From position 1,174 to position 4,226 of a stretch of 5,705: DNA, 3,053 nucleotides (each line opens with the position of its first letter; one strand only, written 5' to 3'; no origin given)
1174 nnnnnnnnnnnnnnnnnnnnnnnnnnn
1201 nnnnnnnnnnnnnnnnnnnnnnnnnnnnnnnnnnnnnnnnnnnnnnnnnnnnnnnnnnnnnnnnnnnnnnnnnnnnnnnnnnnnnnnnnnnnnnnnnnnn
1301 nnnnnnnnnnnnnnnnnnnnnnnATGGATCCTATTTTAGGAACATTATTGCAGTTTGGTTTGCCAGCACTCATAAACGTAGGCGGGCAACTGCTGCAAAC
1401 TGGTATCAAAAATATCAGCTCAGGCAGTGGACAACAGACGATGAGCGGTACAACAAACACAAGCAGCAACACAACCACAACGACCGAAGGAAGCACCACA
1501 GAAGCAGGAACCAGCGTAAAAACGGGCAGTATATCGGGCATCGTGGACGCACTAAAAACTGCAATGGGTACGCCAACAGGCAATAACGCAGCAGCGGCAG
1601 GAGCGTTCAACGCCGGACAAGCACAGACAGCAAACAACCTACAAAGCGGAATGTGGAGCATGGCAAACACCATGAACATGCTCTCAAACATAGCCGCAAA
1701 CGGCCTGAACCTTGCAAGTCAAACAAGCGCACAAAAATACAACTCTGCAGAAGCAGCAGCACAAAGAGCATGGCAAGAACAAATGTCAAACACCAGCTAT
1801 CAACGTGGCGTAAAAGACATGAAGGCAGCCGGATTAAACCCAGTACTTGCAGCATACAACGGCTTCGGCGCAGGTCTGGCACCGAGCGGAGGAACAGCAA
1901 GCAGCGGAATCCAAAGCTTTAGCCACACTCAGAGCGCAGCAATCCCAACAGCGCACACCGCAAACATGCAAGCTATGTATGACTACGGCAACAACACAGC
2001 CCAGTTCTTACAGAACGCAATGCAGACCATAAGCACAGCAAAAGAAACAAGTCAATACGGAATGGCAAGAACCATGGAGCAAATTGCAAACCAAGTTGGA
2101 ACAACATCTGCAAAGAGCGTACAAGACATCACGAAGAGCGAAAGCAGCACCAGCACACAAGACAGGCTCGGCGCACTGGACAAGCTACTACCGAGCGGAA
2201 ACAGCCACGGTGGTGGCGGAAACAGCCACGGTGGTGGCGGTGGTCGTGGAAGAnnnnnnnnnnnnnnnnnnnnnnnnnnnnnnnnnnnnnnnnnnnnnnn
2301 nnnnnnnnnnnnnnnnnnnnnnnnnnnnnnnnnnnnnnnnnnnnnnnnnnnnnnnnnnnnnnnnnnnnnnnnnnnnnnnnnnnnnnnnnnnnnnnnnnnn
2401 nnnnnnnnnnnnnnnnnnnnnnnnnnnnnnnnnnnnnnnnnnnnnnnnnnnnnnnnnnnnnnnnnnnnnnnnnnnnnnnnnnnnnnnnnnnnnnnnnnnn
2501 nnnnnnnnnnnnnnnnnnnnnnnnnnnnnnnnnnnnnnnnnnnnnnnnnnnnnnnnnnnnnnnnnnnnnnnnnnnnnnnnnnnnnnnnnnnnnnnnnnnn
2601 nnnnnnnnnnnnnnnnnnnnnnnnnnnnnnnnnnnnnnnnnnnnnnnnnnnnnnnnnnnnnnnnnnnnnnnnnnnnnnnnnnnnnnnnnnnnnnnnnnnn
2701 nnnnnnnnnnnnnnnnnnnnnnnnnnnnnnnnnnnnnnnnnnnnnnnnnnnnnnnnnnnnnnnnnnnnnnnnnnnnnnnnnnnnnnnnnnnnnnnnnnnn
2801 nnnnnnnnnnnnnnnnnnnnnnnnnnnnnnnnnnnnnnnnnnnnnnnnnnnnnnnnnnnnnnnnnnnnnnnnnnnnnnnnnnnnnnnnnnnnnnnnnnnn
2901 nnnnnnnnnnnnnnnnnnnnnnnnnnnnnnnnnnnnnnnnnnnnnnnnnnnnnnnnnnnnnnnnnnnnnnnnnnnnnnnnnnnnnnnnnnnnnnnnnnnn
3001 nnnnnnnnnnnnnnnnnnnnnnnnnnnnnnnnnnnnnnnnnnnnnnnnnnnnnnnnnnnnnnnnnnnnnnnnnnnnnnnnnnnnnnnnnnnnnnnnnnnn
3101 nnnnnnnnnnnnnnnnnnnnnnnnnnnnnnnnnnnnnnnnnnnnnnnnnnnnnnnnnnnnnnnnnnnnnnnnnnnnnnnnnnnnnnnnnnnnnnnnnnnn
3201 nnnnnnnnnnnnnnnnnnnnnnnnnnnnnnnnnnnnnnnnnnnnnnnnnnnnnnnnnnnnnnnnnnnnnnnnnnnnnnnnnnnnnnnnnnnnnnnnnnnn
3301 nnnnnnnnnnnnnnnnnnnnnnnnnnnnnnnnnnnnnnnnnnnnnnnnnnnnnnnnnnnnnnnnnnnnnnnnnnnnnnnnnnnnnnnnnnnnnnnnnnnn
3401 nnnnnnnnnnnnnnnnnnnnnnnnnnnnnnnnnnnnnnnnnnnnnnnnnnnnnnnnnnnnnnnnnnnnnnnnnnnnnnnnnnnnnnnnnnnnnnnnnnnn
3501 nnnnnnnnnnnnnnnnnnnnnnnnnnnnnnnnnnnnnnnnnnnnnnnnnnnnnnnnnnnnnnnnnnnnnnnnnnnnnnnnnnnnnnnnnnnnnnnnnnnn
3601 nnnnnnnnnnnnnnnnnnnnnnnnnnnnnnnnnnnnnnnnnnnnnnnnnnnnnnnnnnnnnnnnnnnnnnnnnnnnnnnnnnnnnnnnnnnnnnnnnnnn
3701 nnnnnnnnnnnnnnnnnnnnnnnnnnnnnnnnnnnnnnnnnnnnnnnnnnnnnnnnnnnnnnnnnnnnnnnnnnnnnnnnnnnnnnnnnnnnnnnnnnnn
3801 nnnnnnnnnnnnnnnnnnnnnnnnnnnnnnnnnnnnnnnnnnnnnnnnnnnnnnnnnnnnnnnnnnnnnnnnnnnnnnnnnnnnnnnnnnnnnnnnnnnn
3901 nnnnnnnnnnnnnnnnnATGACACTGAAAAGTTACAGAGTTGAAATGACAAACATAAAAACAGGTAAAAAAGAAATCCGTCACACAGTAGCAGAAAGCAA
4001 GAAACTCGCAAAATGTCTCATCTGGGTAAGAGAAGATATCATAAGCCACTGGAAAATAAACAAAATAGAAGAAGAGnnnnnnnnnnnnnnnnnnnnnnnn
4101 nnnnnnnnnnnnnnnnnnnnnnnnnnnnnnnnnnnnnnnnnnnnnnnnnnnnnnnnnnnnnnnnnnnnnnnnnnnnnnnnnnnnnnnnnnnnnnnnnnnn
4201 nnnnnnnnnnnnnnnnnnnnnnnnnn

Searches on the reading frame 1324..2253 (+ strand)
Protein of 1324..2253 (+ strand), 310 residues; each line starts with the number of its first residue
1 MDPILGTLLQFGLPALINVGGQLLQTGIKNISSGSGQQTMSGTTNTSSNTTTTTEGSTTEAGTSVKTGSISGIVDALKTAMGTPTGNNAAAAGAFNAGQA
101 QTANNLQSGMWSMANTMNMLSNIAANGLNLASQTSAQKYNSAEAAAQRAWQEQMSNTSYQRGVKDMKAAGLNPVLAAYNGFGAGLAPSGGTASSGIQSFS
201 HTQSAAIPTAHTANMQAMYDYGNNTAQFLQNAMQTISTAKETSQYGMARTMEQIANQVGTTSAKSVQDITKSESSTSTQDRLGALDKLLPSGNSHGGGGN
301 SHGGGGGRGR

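Call 10: search_protein_families(library=pfam, proteins=[window:1324-2253:+], max_evalue=1)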
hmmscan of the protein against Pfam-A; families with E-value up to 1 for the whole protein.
window:1324-2253:+ (310 aa): 2 families
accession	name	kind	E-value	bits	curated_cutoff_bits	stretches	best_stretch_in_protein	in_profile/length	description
PF15991.10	G_path_suppress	-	0.11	13.1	34.3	1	92-265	109-282/288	G-protein pathway suppressor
PF04931.18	DNA_pol_phi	-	0.24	10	27.6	1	220-289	463-533/765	DNA polymerase phi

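Call 11: search_protein_families(library=phrogs, proteins=[window:1324-2253:+], max_evalue=0.1)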
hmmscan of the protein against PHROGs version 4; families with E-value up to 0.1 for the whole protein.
window:1324-2253:+ (310 aa): 16 families
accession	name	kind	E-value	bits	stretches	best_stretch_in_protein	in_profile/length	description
phrog_18604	-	tail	1.4e-74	252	1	15-279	8-236/284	minor tail protein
phrog_8742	-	tail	2.7e-26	93.7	1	30-277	23-269/287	pilot protein for DNA ejection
phrog_22637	-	tail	1e-20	75.6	1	121-265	9-145/264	pilot protein for DNA ejection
phrog_8693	-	tail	4e-18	67.3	1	117-276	1-170/258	pilot protein for DNA ejection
phrog_11693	-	tail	3.1e-17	64.5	1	114-274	8-180/228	pilot protein for DNA ejection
phrog_21483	-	unknown function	4.5e-17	63.6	1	99-268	52-221/303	-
phrog_5158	-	unknown function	4.9e-17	63.5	1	88-272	16-200/322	-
phrog_27063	-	tail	4e-16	60.5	1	88-265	5-175/306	pilot protein for DNA ejection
phrog_35928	-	tail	3.9e-14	53.8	1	132-205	62-133/172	pilot protein for DNA ejection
phrog_16516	-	tail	2e-12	48.4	1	101-197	5-98/186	minor tail protein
phrog_34374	-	tail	4.3e-12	46.9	1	97-249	130-276/310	pilot protein for DNA ejection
phrog_25360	-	unknown function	1.7e-09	38.6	1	130-269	45-173/316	-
phrog_20617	-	tail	9.9e-07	30.1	1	133-251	14-119/200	minor tail protein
phrog_8689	-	tail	1.6e-06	29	1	121-278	25-188/327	pilot protein for DNA ejection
phrog_29171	-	tail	0.00012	23.1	1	146-185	115-152/236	pilot protein for DNA ejection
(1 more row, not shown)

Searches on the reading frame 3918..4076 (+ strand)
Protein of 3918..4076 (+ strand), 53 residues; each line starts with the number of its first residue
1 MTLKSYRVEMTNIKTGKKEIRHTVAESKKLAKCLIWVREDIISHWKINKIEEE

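Call 10: search_protein_families(library=pfam, proteins=[window:3918-4076:+], max_evalue=1)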
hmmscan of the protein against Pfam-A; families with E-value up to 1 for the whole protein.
window:3918-4076:+ (53 aa): 0 families

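Call 11: search_protein_families(library=phrogs, proteins=[window:3918-4076:+], max_evalue=0.1)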
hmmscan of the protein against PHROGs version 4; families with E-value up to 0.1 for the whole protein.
window:3918-4076:+ (53 aa): 1 family
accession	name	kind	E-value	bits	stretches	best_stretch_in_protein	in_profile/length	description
phrog_26997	-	unknown function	0.052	14.7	1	8-37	45-75/94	-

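Call 93: search_protein_families(library=pfam, proteins=[window:3918-4076:+], max_evalue=1)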
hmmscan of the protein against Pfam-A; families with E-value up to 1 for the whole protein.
seq(53 aa): 0 families

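Call 94: search_protein_families(library=phrogs, proteins=[window:3918-4076:+], max_evalue=0.01)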
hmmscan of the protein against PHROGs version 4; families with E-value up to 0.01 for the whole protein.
seq(53 aa): 0 families
